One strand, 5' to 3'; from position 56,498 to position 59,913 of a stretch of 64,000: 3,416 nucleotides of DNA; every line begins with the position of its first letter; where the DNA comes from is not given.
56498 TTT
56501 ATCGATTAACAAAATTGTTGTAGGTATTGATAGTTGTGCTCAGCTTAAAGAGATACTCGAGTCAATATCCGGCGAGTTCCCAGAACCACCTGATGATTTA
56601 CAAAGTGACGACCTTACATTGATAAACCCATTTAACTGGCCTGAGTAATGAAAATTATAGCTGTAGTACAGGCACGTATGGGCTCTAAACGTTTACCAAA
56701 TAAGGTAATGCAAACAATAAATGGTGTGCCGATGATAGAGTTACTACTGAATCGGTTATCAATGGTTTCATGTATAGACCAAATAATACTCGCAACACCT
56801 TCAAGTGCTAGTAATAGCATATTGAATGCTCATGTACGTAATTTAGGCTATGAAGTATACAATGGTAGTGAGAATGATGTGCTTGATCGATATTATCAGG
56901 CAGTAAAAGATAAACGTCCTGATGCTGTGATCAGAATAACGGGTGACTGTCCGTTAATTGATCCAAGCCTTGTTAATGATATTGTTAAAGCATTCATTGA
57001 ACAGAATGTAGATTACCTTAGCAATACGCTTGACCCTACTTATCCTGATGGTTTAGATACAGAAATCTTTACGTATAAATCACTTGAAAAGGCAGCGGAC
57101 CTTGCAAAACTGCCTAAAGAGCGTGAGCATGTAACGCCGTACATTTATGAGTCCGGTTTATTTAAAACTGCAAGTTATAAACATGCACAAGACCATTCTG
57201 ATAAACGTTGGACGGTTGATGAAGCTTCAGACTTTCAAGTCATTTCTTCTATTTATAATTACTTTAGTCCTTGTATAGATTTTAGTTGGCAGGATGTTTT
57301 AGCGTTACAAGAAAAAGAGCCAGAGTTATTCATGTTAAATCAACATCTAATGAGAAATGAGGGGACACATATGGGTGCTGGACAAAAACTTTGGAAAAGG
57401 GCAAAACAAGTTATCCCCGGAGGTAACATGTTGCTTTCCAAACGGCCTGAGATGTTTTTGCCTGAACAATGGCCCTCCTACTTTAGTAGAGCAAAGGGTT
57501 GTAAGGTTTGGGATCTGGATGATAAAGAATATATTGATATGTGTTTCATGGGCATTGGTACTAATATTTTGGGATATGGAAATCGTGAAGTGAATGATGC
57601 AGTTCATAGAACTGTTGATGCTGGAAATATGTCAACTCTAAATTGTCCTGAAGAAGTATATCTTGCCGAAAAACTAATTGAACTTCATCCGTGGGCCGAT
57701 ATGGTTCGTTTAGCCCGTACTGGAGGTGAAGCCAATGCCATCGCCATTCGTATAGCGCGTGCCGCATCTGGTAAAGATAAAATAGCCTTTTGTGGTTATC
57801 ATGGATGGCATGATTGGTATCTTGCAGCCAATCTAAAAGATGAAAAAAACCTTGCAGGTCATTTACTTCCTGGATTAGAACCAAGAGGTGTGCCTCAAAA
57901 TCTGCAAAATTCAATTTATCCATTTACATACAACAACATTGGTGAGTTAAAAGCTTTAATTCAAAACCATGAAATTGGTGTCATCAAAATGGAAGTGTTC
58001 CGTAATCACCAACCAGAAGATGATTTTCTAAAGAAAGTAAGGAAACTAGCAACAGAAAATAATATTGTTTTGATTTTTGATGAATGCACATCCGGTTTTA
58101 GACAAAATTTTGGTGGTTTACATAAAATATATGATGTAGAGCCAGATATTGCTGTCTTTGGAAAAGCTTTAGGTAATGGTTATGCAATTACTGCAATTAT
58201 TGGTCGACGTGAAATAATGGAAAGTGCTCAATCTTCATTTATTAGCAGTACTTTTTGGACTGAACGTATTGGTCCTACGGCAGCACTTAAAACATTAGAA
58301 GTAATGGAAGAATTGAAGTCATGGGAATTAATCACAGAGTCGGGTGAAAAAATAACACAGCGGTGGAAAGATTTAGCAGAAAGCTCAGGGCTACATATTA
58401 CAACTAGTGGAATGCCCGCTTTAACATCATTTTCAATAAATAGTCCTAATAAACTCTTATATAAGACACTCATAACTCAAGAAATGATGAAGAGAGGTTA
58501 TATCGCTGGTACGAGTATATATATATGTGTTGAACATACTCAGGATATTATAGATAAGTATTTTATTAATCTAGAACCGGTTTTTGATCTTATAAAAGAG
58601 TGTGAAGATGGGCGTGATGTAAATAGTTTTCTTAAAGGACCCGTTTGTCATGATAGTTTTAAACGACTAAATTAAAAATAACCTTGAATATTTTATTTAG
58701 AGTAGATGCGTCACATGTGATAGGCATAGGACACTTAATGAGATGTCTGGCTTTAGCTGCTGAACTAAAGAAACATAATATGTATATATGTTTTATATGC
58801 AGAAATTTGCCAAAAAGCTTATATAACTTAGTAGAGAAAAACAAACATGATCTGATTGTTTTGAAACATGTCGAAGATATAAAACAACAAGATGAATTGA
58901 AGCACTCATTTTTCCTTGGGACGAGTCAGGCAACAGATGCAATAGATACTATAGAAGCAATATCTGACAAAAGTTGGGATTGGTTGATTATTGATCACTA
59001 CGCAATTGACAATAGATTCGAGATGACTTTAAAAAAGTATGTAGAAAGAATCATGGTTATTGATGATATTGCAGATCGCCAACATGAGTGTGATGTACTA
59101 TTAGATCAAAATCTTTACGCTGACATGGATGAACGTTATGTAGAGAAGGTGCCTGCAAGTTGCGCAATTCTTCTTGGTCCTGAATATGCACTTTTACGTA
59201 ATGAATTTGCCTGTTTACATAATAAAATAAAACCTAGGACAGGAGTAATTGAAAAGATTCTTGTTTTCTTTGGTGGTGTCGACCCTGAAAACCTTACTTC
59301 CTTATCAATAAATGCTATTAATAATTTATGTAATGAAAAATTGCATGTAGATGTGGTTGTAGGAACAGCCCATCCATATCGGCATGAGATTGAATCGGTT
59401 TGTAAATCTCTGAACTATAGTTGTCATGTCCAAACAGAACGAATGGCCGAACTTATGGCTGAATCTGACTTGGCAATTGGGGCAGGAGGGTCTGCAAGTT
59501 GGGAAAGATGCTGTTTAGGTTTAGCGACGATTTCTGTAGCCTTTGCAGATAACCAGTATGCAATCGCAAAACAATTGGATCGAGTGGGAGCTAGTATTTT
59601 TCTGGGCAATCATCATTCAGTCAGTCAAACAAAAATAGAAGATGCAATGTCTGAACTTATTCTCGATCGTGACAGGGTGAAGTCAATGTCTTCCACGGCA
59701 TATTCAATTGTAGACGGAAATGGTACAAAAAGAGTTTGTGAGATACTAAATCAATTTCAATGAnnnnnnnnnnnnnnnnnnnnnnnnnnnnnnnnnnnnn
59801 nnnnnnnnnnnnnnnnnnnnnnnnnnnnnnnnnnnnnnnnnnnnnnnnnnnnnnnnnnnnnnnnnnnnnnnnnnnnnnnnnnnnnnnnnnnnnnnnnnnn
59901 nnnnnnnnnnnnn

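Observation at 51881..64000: Non-canonical pseudaminic-acid-type nonulosonic acid cluster with extra tailoring enzymes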

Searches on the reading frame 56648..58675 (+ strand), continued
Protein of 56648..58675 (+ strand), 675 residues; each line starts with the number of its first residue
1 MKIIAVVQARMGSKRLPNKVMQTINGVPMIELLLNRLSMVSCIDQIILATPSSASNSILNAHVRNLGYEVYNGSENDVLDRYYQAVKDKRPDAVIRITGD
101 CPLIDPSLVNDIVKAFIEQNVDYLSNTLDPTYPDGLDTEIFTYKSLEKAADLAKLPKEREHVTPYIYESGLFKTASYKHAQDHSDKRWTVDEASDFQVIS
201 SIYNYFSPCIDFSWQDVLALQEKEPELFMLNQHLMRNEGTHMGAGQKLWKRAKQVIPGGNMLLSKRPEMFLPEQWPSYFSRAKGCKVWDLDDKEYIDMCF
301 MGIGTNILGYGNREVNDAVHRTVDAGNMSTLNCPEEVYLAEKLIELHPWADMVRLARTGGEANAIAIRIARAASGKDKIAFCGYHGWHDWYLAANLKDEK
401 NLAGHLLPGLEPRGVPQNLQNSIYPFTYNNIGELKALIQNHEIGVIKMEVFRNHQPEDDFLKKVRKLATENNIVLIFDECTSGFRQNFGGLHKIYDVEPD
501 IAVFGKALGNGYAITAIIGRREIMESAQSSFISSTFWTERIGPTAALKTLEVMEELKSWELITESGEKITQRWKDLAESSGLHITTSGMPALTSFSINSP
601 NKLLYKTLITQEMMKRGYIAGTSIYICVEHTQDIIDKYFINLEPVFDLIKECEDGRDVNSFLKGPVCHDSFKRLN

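Call 66: search_protein_families(library=ncbifam, proteins=[L028:10071-10805:+, L047:16880-17620:+, L036:10014-10760:+, L048:3337-5037:+, L066:7356-8060:+, L066:8057-8845:+, L066:8847-9893:+, L047:14888-16870:+, L028:7372-8913:+], max_evalue=0.000001)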
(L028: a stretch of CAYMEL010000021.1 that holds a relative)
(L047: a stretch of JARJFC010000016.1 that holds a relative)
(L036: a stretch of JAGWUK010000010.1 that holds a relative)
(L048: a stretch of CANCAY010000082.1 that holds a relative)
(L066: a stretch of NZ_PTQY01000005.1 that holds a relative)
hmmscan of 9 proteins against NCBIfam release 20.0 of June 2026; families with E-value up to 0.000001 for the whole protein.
L028:10071-10805:+ (244 aa): 5 families
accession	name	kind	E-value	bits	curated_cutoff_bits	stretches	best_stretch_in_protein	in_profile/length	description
NF009905.0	PRK13368.1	subfamily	1.1e-21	77.3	255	1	1-128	1-126/243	3-deoxy-manno-octulosonate cytidylyltransferase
NF003952.0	PRK05450.1-5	subfamily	3.1e-18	65.8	193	1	1-122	1-122/250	3-deoxy-manno-octulosonate cytidylyltransferase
NF003950.0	PRK05450.1-3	subfamily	4.2e-16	59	234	1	1-131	1-132/248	3-deoxy-manno-octulosonate cytidylyltransferase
NF003948.0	PRK05450.1-1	equivalog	7.3e-12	45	281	1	2-124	5-128/248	3-deoxy-manno-octulosonate cytidylyltransferase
TIGR00466.1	kdsB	equivalog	8e-12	45.1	155.2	1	1-120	1-120/241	3-deoxy-manno-octulosonate cytidylyltransferase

L047:16880-17620:+ (246 aa): 5 families
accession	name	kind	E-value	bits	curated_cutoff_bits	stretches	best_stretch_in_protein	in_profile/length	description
NF009905.0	PRK13368.1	subfamily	7.8e-22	77.8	255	1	3-129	2-126/243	3-deoxy-manno-octulosonate cytidylyltransferase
NF003952.0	PRK05450.1-5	subfamily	2.1e-17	63.1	193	1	3-124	2-123/250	3-deoxy-manno-octulosonate cytidylyltransferase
NF003950.0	PRK05450.1-3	subfamily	1.1e-13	51.1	234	1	3-126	2-126/248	3-deoxy-manno-octulosonate cytidylyltransferase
TIGR00466.1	kdsB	equivalog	7.6e-11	41.9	155.2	1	6-120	5-120/241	3-deoxy-manno-octulosonate cytidylyltransferase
NF003948.0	PRK05450.1-1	equivalog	1.2e-09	37.7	281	1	2-118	4-121/248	3-deoxy-manno-octulosonate cytidylyltransferase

L036:10014-10760:+ (248 aa): 5 families
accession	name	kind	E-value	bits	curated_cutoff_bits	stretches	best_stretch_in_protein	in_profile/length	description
NF009905.0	PRK13368.1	subfamily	6.1e-26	91.2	255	1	5-134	1-128/243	3-deoxy-manno-octulosonate cytidylyltransferase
NF003952.0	PRK05450.1-5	subfamily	5.2e-24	84.7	193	1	5-131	1-127/250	3-deoxy-manno-octulosonate cytidylyltransferase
NF003950.0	PRK05450.1-3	subfamily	1.6e-18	66.9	234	1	5-134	1-131/248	3-deoxy-manno-octulosonate cytidylyltransferase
NF003948.0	PRK05450.1-1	equivalog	3.3e-16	59.3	281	1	3-129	2-129/248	3-deoxy-manno-octulosonate cytidylyltransferase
TIGR00466.1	kdsB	equivalog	8.3e-16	58.1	155.2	1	5-129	1-125/241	3-deoxy-manno-octulosonate cytidylyltransferase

L048:3337-5037:+ (566 aa): 7 families
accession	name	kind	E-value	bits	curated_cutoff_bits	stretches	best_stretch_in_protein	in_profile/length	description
NF011432.0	PRK14863.1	equivalog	7.6e-40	137.3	244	1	272-565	6-291/292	bifunctional regulator KidO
NF009905.0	PRK13368.1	subfamily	2.7e-15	56.4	255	1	1-128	1-124/243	3-deoxy-manno-octulosonate cytidylyltransferase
NF003952.0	PRK05450.1-5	subfamily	1.2e-14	54.1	193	1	1-130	1-128/250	3-deoxy-manno-octulosonate cytidylyltransferase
NF003950.0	PRK05450.1-3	subfamily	3.5e-12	46.2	234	1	1-131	1-131/248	3-deoxy-manno-octulosonate cytidylyltransferase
TIGR00466.1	kdsB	equivalog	1.4e-09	37.7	155.2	1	4-153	4-157/241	3-deoxy-manno-octulosonate cytidylyltransferase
NF049922.1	MethglyxlRedYdjG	equivalog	6e-08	32.1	550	0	273-529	15-298/326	NADH-dependent methylglyoxal reductase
NF003948.0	PRK05450.1-1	equivalog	8.1e-08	31.8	281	1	2-117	5-121/248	3-deoxy-manno-octulosonate cytidylyltransferase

L066:7356-8060:+ (234 aa): 1 family
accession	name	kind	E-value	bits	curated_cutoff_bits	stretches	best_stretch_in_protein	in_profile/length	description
TIGR00691.1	spoT_relA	subfamily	5.3e-08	31.6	499.2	1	56-175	1-123/687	RelA/SpoT family protein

L066:8057-8845:+ (262 aa): 215 families (the best 25 are shown)
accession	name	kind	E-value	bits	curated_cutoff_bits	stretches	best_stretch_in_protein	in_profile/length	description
NF009466.0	PRK12826.1-2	subfamily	1.2e-54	185.4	222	1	8-256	4-243/248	3-oxoacyl-ACP reductase FabG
NF005559.1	PRK07231.1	subfamily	9.4e-54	182.5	215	1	6-258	3-248/249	glucose 1-dehydrogenase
NF006212.0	PRK08339.1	equivalog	3.3e-50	171.2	339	1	3-256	4-257/263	short chain dehydrogenase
NF004779.0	PRK06125.1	subfamily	4.8e-50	170.5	261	1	1-258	1-254/259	short-chain dehydrogenase/reductase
NF004778.0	PRK06124.1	equivalog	5.1e-49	167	303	1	5-258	9-253/256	SDR family oxidoreductase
NF004197.0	PRK05653.1-1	equivalog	1.3e-47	162.6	332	1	2-258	2-247/249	3-oxoacyl-ACP reductase FabG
NF004791.0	PRK06138.1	equivalog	1.3e-47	162.2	312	1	5-258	3-250/252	SDR family oxidoreductase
TIGR01830.1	3oxo_ACP_reduc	equivalog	4.5e-47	160.7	297.75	1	10-257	1-238/239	3-oxoacyl-[acyl-carrier-protein] reductase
NF009464.0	PRK12824.1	subfamily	1.2e-46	159.4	269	1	8-257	3-242/245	3-oxoacyl-ACP reductase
TIGR01829.1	AcAcCoA_reduct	subfamily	2e-46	158.6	302.1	1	8-257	1-240/242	acetoacetyl-CoA reductase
NF005681.0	PRK07478.1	subfamily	2.2e-46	158.3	267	1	5-257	4-249/254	SDR family oxidoreductase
TIGR01963.1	PHB_DH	subfamily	7.5e-46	156.4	307.05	1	8-258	2-253/255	3-hydroxybutyrate dehydrogenase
NF005095.0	PRK06523.1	subfamily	1.4e-45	155.8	231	1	4-257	7-257/261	oxidoreductase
NF006080.0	PRK08226.1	equivalog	3.3e-45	154.6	356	1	5-258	4-254/263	SDR family oxidoreductase UcpA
NF004198.0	PRK05653.1-3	equivalog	3.3e-45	154.5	296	1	6-257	6-246/248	3-oxoacyl-ACP reductase FabG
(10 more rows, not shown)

L066:8847-9893:+ (348 aa): 1 family
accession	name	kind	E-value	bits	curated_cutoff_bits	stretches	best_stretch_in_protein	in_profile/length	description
NF003558.0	PRK05231.1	equivalog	1.6e-07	30.6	271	1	51-246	33-214/322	homoserine kinase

L047:14888-16870:+ (660 aa): 1 family
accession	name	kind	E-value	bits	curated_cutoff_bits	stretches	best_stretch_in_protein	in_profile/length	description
NF007381.0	PRK09897.1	equivalog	1.5e-09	36.6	783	1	10-221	3-210/535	FAD-NAD(P)-binding protein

L028:7372-8913:+ (513 aa): 2 families
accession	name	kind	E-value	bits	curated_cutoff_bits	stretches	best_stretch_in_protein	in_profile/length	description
TIGR03590.1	PseG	equivalog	2.8e-96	322.4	153.55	1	1-295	1-274/280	UDP-2,4-diacetamido-2,4,6-trideoxy-beta-L-altropyranose hydrolase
TIGR03585.1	PseH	equivalog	1.7e-08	34.7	93.1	1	377-504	11-141/156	UDP-4-amino-4,6-dideoxy-N-acetyl-beta-L-altrosamine N-acetyltransferase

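Call 75: search_protein_families(library=pfam, proteins=[L087:15914-16978:+, L087:17831-18610:+, L087:10549-11775:+], max_evalue=0.01)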
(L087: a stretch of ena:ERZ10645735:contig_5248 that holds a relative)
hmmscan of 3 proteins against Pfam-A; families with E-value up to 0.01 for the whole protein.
L087:15914-16978:+ (354 aa): 0 families

L087:17831-18610:+ (259 aa): 0 families

L087:10549-11775:+ (408 aa): 5 families
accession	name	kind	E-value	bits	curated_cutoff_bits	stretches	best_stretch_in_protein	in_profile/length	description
PF08484.17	Methyltransf_14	-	2.6e-62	209.8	23.5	1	245-402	2-160/160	C-methyltransferase C-terminal domain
PF08421.16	Methyltransf_13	-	9.8e-20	70.9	31.3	1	3-64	1-62/62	Putative zinc binding domain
PF13489.12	Methyltransf_23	-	1.1e-12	48.4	27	1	94-240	19-164/164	Methyltransferase domain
PF08242.18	Methyltransf_12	-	7.7e-07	30.2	30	1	102-194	1-98/98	Methyltransferase domain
PF08241.18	Methyltransf_11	-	0.0043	18.1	21.2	0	103-195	2-94/95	Methyltransferase domain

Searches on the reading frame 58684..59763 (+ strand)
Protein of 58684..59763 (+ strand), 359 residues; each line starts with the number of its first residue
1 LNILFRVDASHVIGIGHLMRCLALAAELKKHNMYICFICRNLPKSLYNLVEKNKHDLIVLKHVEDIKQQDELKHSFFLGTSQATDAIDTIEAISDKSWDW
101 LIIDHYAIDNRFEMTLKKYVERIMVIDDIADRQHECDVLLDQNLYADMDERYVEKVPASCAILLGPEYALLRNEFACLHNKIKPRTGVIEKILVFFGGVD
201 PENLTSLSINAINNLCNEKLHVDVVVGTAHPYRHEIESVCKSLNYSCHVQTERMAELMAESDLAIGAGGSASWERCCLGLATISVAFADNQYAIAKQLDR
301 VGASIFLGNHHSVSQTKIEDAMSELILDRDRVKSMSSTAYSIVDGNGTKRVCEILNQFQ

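Call 3: search_protein_families(library=ncbifam, proteins=[window:58684-59763:+], max_evalue=0.00001)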
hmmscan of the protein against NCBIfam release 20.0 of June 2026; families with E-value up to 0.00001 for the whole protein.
window:58684-59763:+ (359 aa): 2 families
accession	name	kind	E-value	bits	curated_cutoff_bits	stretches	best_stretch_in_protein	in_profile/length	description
TIGR03590.1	PseG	equivalog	1.3e-91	307.1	153.55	1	1-298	1-280/280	UDP-2,4-diacetamido-2,4,6-trideoxy-beta-L-altropyranose hydrolase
TIGR01133.1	murG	equivalog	2.2e-11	43.4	250.25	1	223-355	215-353/353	undecaprenyldiphospho-muramoylpentapeptide beta-N-acetylglucosaminyltransferase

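Call 4: search_protein_families(library=pfam, proteins=[window:58684-59763:+], max_evalue=0.00001)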
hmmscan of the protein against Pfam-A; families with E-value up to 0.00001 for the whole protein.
window:58684-59763:+ (359 aa): 1 family
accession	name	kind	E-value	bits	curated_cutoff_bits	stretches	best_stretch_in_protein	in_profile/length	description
PF04101.22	Glyco_tran_28_C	-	1.3e-07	32.3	22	1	194-339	3-154/166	Glycosyltransferase family 28 C-terminal domain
